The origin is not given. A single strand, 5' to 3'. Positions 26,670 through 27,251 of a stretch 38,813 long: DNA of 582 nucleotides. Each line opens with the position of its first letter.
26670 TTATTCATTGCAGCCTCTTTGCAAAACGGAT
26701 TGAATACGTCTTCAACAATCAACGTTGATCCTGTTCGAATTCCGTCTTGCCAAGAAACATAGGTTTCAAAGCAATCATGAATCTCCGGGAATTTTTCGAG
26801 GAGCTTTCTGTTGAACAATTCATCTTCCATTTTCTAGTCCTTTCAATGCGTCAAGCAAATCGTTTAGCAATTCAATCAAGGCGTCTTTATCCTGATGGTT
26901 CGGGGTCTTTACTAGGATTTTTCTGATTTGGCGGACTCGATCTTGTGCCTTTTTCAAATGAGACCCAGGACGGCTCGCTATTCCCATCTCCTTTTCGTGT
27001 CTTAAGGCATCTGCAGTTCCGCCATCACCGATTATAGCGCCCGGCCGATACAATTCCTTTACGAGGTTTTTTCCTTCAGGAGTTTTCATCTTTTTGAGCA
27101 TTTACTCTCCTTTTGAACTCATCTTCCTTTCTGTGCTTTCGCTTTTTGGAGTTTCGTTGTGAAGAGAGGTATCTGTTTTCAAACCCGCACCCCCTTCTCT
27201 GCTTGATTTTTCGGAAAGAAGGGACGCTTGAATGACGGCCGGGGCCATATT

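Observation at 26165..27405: Low-GC three-ORF cassette wedged into the normally contiguous rpsB-tsf-pyrH-frr operon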

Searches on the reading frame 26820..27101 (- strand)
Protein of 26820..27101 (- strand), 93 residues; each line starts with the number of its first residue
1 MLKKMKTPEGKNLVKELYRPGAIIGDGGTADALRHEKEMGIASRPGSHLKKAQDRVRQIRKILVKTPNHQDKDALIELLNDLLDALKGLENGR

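Call 4: search_protein_families(library=pfam, proteins=[window:26820-27101:-], max_evalue=1)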
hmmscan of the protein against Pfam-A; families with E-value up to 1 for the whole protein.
window:26820-27101:- (93 aa): 0 families

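Call 5: search_protein_families(library=ncbifam, proteins=[window:26820-27101:-], max_evalue=1)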
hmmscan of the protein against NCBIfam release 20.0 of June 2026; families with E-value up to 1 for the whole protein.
window:26820-27101:- (93 aa): 2 families
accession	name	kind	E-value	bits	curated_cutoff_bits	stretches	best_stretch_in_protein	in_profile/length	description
NF006213.0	PRK08340.1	equivalog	0.0033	16.8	301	1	31-90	19-78/259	SDR family oxidoreductase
NF033172.0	N_to_GlyXaaXaa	domain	0.12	12.6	40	1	61-89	21-49/122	collagen-like repeat preface domain-containing protein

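Call 7: find_homologous_proteins(query=window:26820-27101:-, max_evalue=0.01)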
Query window:26820-27101:- (93 aa): 17 proteins with E <= 0.01 among 21 candidates.
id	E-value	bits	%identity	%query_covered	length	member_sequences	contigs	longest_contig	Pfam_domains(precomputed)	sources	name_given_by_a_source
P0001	1.5e-44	167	85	100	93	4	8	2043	-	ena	-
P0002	9.2e-42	159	83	100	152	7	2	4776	-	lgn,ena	-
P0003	6.8e-22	95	61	95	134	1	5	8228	-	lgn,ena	-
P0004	2.6e-19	87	58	95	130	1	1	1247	-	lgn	-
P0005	6.0e-19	86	58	95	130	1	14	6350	-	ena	-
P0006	1.4e-18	85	57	95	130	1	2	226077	-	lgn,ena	-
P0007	2.1e-18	84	57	95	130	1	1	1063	-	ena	-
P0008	5.0e-18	83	56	95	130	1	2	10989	-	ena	-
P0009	9.2e-18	82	57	95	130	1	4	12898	-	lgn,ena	-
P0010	2.1e-13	68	53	86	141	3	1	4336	-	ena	-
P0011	2.6e-13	68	51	86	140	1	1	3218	-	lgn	-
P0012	2.1e-12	65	51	86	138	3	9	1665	-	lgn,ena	-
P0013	2.4e-12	65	49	84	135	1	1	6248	-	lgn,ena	-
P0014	4.9e-11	60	48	86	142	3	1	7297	-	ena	-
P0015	2.5e-10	58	51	86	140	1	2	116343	-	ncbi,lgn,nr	ncbi:MAG: hypothetical protein MJ228_02915 [Bacilli bacterium]|nr:hypothetical protein [Bacilli bact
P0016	9.6e-9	53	39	95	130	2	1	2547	-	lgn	-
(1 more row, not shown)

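Call 8: search_protein_families(library=padloc, proteins=[window:26820-27101:-], max_evalue=1)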
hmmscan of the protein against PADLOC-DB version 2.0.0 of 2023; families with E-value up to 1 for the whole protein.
window:26820-27101:- (93 aa): 3 families
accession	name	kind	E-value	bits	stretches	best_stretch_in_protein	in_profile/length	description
PDLC03794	RTasSLATT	-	0.01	13.6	1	50-78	103-131/176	DRT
PDLC00706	Effector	-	0.011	13.4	1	30-82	80-132/172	2TM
PDLC01822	CARF2--CARF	-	0.024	12.4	1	62-87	82-107/201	-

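Call 9: search_protein_families(library=phrogs, proteins=[window:26820-27101:-], max_evalue=1)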
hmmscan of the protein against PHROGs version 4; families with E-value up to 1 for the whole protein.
window:26820-27101:- (93 aa): 1 family
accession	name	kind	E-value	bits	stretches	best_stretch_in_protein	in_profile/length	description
phrog_19206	-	unknown function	0.35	11.4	0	58-87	56-87/205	-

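Call 14: find_encoding_contigs(protein=P0002, flank=6000, max_places=6)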
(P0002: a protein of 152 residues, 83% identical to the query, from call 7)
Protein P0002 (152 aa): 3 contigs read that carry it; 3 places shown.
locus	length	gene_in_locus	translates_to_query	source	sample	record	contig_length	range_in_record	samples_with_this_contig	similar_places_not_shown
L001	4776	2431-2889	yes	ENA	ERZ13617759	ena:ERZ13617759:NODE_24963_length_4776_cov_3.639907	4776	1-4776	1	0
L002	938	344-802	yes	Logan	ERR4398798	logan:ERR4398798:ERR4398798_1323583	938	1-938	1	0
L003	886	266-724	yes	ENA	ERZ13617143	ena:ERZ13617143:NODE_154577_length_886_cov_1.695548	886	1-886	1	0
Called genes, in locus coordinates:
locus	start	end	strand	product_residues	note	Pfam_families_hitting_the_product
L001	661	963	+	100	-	PF13443:HTH_26 (weak), PF01381:HTH_3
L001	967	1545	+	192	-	-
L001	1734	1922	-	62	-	-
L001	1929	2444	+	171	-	PF14386:DUF4417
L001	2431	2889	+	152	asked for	-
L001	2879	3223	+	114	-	PF24722:DUF7674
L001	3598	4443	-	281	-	PF00889:EF_TS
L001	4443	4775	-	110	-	?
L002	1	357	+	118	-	?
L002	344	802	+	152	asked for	-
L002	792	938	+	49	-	?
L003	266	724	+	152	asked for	-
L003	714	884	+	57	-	?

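Call 17: find_encoding_contigs(protein=P0006, flank=10000, max_places=3)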
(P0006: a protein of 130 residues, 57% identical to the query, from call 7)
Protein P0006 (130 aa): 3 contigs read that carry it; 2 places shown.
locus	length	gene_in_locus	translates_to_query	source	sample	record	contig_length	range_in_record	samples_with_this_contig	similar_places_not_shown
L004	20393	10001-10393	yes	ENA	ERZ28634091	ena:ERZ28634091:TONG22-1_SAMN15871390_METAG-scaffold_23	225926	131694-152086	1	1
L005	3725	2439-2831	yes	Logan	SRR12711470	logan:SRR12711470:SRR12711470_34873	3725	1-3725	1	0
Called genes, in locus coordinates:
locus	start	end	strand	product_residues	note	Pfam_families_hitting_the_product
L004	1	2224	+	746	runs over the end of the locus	-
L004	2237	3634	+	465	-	PF00512:HisKA, PF02518:HATPase_c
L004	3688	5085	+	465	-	PF00512:HisKA, PF02518:HATPase_c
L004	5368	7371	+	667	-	PF17191:RecG_wedge, PF00270:DEAD, PF04851:ResIII, PF00271:Helicase_C, PF19833:RecG_dom3_C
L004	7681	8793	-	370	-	PF00589:Phage_integrase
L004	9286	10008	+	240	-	PF14386:DUF4417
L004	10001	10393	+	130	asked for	-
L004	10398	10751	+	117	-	PF24722:DUF7674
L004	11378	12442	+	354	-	-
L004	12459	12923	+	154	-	PF00383:dCMP_cyt_deam_1, PF14437:MafB19-deam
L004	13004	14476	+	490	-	PF00512:HisKA, PF02518:HATPase_c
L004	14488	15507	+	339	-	PF01757:Acyl_transf_3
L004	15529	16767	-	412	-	PF01464:SLT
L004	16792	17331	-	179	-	PF00156:Pribosyltran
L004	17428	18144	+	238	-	PF00205:TPP_enzyme_M (faint), PF02146:SIR2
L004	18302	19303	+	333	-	-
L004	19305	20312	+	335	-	PF00149:Metallophos, PF12850:Metallophos_2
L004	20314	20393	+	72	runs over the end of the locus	PF09397:FtsK_gamma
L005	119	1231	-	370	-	PF00589:Phage_integrase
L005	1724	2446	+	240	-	PF14386:DUF4417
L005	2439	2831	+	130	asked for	-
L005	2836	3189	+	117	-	PF24722:DUF7674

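Call 18: find_encoding_contigs(protein=P0015, flank=10000, max_places=3)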
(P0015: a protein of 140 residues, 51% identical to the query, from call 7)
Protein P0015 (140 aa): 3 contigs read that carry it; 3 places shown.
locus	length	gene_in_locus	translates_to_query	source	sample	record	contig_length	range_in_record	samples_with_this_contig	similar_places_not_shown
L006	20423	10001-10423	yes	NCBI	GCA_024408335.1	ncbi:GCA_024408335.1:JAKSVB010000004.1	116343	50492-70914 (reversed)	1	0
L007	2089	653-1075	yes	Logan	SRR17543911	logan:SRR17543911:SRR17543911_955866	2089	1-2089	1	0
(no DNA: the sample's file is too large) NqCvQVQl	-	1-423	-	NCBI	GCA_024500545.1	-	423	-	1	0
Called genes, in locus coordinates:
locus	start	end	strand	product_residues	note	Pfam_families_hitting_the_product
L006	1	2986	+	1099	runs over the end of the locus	PF00270:DEAD, PF00271:Helicase_C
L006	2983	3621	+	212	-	-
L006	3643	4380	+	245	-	-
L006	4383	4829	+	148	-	PF08837:DUF1810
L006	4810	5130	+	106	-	PF12643:MazG-like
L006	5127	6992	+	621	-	PF09848:SLFN-g3_helicase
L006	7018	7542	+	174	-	PF00881:Nitroreductase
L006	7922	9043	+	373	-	PF02463:SMC_N (faint), PF13175:AAA_15 (weak), PF13476:AAA_23 (weak), PF01637:ATPase_2 (faint), PF13304:AAA_21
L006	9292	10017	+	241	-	PF14386:DUF4417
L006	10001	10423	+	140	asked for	-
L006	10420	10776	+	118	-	PF24722:DUF7674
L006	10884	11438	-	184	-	PF01381:HTH_3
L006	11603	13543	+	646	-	PF13439:Glyco_transf_4, PF13579:Glyco_trans_4_4 (weak), PF00534:Glycos_transf_1, PF13692:Glyco_trans_1_4, PF01553:Acyltransferase (faint)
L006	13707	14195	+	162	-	PF01257:2Fe-2S_thioredx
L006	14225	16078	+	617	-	PF01257:2Fe-2S_thioredx (weak), PF01512:Complex1_51K, PF10531:SLBB (weak), PF10589:NADH_4Fe-4S, PF00037:Fer4, PF12797:Fer4_2 (weak), PF12837:Fer4_6 (weak), PF12838:Fer4_7, +1 more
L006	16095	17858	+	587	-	PF13510:Fer2_4, PF12837:Fer4_6 (faint), PF10588:NADH-G_4Fe-4S_3, PF00037:Fer4 (faint), PF22117:Fer4_Nqo3 (weak), PF12838:Fer4_7 (weak), PF02906:Fe_hyd_lg_C, PF02256:Fe_hyd_SSU, +1 more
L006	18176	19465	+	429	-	PF13173:AAA_14, PF13635:DUF4143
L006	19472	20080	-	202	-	PF02463:SMC_N (faint), PF00005:ABC_tran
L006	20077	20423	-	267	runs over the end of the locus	PF00528:BPD_transp_1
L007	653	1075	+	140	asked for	-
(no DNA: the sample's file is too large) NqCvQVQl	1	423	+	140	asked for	?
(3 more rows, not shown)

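Call 19: find_encoding_contigs(protein=P0003, flank=8000, max_places=4)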
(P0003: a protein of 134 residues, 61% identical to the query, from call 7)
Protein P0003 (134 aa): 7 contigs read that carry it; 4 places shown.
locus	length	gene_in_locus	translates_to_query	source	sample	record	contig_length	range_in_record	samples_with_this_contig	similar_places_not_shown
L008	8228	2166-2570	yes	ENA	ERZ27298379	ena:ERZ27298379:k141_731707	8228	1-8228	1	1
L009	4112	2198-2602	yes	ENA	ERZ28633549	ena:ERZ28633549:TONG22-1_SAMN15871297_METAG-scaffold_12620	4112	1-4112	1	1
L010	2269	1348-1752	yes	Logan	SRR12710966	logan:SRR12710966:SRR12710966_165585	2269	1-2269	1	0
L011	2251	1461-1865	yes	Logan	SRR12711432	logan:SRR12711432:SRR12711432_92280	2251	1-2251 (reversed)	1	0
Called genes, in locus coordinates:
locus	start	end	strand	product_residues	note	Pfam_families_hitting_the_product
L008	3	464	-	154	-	?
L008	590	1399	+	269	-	PF12728:HTH_17 (faint)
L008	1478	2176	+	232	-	PF14386:DUF4417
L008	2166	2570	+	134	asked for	-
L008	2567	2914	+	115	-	PF24722:DUF7674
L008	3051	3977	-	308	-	PF00126:HTH_1, PF03466:LysR_substrate (weak)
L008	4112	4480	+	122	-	-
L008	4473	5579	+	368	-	-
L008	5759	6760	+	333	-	PF00356:LacI, PF00532:Peripla_BP_1, PF13407:Peripla_BP_4, PF13377:Peripla_BP_3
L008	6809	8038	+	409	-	PF00579:tRNA-synt_1b, PF22421:SYY_C-terminal, PF01479:S4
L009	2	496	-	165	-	?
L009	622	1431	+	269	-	PF12728:HTH_17 (faint)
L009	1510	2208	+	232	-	PF14386:DUF4417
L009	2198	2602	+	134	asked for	-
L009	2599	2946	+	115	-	PF24722:DUF7674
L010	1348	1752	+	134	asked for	-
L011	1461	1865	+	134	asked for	-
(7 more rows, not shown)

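Call 24: search_dna_similar(query=P0002, collection=phages, mode=protein, max_evalue=0.001, max_rows=30)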
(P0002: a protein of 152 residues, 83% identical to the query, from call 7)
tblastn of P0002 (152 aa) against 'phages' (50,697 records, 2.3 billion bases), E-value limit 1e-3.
No match.

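Call 27: find_homologous_proteins(query=A1, max_evalue=0.01)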
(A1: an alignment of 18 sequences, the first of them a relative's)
Query A1 (18 sequences) (152 aa, profile of the alignment): 454 proteins with E <= 0.01 among 5814 candidates; the best 120 are listed.
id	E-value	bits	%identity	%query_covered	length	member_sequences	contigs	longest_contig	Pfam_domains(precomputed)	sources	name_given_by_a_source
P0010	2.7e-58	214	49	64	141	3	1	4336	-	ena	-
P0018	5.4e-58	213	40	84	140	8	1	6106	-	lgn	-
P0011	1.0e-57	212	47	64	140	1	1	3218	-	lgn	-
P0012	1.3e-55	205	39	84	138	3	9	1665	-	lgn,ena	-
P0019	4.2e-55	204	45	63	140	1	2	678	-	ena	-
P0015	3.3e-54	201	42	82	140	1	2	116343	-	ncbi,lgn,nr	ncbi:MAG: hypothetical protein MJ228_02915 [Bacilli bacterium]|nr:hypothetical protein [Bacilli bact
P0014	5.1e-53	197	40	82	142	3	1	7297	-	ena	-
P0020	7.2e-53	196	45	66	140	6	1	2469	-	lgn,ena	-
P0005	4.1e-50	188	53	66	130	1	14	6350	-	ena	-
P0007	4.5e-50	187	52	66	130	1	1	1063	-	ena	-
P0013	5.5e-50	187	49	63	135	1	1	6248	-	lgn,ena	-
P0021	1.1e-49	186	52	66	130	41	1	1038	-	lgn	-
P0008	2.6e-49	185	52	66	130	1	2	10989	-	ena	-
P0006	4.7e-49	184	52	66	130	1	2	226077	-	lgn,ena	-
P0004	7.6e-49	183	59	59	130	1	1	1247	-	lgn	-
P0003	3.4e-47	178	51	97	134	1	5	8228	-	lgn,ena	-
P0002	3.7e-45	171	100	100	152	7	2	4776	-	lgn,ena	-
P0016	1.0e-44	170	43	63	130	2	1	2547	-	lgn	-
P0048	2.6e-38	149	44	65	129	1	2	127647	-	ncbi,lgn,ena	-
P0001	2.8e-37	146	90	61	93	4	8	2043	-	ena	-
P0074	1.1e-35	141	56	63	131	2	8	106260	-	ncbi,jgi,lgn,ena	-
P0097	7.3e-33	132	40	61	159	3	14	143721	-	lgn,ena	-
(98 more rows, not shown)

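Call 28: search_solved_structures(query=A1, max_evalue=10, show_alignments=2)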
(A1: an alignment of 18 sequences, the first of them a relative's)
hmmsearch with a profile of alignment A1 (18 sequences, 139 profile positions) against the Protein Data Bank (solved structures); distinct sequences matched with E-value up to 10: 1.
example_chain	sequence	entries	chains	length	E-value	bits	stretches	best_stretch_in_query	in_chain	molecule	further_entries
8iwh_Q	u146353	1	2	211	0.91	13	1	60-136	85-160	Photosystem II subunit, PsbQ.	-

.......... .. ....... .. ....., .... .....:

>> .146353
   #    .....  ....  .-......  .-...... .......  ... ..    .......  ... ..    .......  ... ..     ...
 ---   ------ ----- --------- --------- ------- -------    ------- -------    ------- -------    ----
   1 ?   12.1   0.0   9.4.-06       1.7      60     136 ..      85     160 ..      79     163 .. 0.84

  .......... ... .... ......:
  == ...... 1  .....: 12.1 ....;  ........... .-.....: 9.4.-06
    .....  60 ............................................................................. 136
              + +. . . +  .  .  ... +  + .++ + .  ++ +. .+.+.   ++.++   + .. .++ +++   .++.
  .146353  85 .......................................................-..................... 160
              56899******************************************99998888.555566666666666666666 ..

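Call 36: find_encoding_contigs(protein=P0001, flank=5000, max_places=8)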
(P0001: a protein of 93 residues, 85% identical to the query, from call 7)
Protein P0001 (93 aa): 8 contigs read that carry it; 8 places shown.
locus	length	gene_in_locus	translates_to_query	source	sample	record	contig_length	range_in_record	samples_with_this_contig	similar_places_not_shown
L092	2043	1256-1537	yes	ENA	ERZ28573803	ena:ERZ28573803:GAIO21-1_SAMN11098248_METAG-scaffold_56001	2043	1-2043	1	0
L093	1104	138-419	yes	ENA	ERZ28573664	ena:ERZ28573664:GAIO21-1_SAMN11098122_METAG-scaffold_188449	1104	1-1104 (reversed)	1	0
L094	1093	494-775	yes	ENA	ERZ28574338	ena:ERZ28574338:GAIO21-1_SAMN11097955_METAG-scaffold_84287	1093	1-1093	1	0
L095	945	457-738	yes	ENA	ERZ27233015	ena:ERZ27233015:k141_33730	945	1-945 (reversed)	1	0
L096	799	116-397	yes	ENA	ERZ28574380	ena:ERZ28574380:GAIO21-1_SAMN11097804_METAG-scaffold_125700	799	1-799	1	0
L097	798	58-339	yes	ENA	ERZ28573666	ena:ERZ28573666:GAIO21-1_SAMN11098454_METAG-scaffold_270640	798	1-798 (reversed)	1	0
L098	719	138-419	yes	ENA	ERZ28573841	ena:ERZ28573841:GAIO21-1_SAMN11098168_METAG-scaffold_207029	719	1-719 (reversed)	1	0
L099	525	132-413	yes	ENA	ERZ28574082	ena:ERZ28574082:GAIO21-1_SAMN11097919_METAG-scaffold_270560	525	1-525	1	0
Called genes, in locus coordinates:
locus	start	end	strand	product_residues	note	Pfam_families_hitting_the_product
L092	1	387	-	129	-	?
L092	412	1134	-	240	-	PF00696:AA_kinase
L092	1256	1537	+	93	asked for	-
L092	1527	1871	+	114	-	PF24722:DUF7674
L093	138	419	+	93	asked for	-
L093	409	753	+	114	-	PF24722:DUF7674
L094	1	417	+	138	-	?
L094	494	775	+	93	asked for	-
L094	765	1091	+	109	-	?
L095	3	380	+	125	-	?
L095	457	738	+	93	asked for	-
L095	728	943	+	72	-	?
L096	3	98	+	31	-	?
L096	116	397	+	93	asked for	-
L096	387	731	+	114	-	PF24722:DUF7674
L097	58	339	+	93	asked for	-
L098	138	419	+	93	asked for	-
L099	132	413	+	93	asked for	-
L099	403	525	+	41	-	?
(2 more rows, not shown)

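Call 39: predict_structure(alignment_id=A2)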
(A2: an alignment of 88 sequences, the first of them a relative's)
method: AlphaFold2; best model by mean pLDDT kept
length: 152 residues; sequences in the alignment: 88
mean_pLDDT: 74.2   pTM: 0.58
mean pLDDT of the five models: 74.2, 73.1, 73.0, 72.6, 72.2
residues with pLDDT >= 90: 66; 70-90: 28; 50-70: 18; < 50: 40
segments of 3 or more residues with pLDDT < 50: 9-12, 14-46
pLDDT, mean of each block of 10 residues (from residue 1): 54 44 40 41 50 88 95 91 86 88 79 95 95 95 79 44
secondary structure, 60 per line:
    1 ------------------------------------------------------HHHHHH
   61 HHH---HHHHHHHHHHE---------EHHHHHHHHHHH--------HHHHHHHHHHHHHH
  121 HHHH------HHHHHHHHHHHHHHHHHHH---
elements in order: H55-63 H67-76 H88-98 H107-124 H131-149

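Call 41: search_protein_representatives(alignment_id=A2)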
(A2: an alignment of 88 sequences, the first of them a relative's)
Query: 88 sequences, 138 profile positions. Proteins with E-value up to 0.001 (for the whole library): 2330; up to 1e-10: 1475; up to 1e-30: 88. The best 150 are listed.
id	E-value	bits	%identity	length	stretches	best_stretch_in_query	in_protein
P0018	2.9e-47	176.3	-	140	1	1-137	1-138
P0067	9.8e-45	168.1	-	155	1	1-137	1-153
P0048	6.2e-44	165.5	-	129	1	1-137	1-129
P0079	8.0e-44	165.2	-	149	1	4-136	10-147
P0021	1.6e-43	164.2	-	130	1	1-137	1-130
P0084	3.4e-43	163.1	-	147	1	31-137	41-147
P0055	3.7e-43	163.0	-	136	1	4-137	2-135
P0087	3.9e-42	159.7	-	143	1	1-137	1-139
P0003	5.1e-42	159.3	-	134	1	6-137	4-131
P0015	1.7e-41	157.6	-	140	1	1-137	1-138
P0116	2.2e-40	154.0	-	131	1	1-137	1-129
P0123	1.3e-39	151.5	-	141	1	1-137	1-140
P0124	1.6e-39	151.2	-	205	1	21-136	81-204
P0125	5.0e-39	149.6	-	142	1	1-137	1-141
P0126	5.9e-39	149.4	-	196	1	18-137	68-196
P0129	1.0e-37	145.4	-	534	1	31-137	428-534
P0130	3.1e-37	143.8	-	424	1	26-136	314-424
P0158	3.0e-34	134.1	-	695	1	42-137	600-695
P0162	8.6e-34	132.7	-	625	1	38-137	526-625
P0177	1.4e-32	128.7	-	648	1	34-137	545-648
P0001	2.6e-30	121.4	-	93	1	48-136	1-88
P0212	7.8e-29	116.6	-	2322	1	40-137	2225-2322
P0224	9.9e-28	113.0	-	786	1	17-135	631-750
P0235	8.2e-27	110.0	-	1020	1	34-133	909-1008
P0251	8.4e-26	106.8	-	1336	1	41-136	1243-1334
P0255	2.3e-25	105.4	-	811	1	35-137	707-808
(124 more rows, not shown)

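Call 42: search_protein_families(library=pfam, proteins=[P0129, P0130, P0158, P0162, P0177, P0212, P0235, P0251, P0255, P0224], max_evalue=0.001)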
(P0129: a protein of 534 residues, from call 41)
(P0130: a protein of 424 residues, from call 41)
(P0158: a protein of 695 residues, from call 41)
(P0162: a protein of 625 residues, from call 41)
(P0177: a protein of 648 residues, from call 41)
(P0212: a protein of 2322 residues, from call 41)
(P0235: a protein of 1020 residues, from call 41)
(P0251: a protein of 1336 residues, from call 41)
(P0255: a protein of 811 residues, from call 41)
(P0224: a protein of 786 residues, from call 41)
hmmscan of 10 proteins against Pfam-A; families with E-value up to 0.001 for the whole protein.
P0129 (534 aa): 0 families

P0130 (424 aa): 0 families

P0158 (695 aa): 1 family
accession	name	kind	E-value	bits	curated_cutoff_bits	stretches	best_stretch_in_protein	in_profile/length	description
PF04830.18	DUF637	-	1.1e-05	25.7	26.6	1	356-434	88-166/168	Possible hemagglutinin (DUF637)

P0162 (625 aa): 0 families

P0177 (648 aa): 1 family
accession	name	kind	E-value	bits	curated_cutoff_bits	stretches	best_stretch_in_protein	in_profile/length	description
PF06347.19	SH3_4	-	0.00012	22.2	24.1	1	407-463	2-54/56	Bacterial SH3 domain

P0212 (2322 aa): 5 families
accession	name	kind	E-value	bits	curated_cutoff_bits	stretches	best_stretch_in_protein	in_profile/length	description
PF05593.20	RHS_repeat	-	4.3e-122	397.1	22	16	1276-1312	1-37/38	RHS Repeat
PF01841.26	Transglut_core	-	1.2e-09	38.8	23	1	61-193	19-107/108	Transglutaminase-like superfamily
PF07495.19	Y_Y_Y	-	1.8e-08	34.6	26.6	0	560-596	23-59/65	Y_Y_Y domain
PF19077.6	Big_13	-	9.7e-07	29.7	27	0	454-509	36-100/102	Bacterial Ig-like domain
PF24908.1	Ig_SIBA-E_2nd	-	2.7e-05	24.7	27.8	0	363-416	34-87/117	Integrin beta-like protein A-E, second Ig-like domain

P0235 (1020 aa): 0 families

P0251 (1336 aa): 1 family
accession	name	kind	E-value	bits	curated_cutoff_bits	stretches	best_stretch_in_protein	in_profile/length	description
PF05593.20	RHS_repeat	-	5.5e-41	138.6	22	4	409-449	1-37/38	RHS Repeat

P0255 (811 aa): 1 family
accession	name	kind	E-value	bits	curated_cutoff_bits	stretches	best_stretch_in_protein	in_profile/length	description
PF05593.20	RHS_repeat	-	0.00015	22.5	22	0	126-162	1-33/38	RHS Repeat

P0224 (786 aa): 0 families
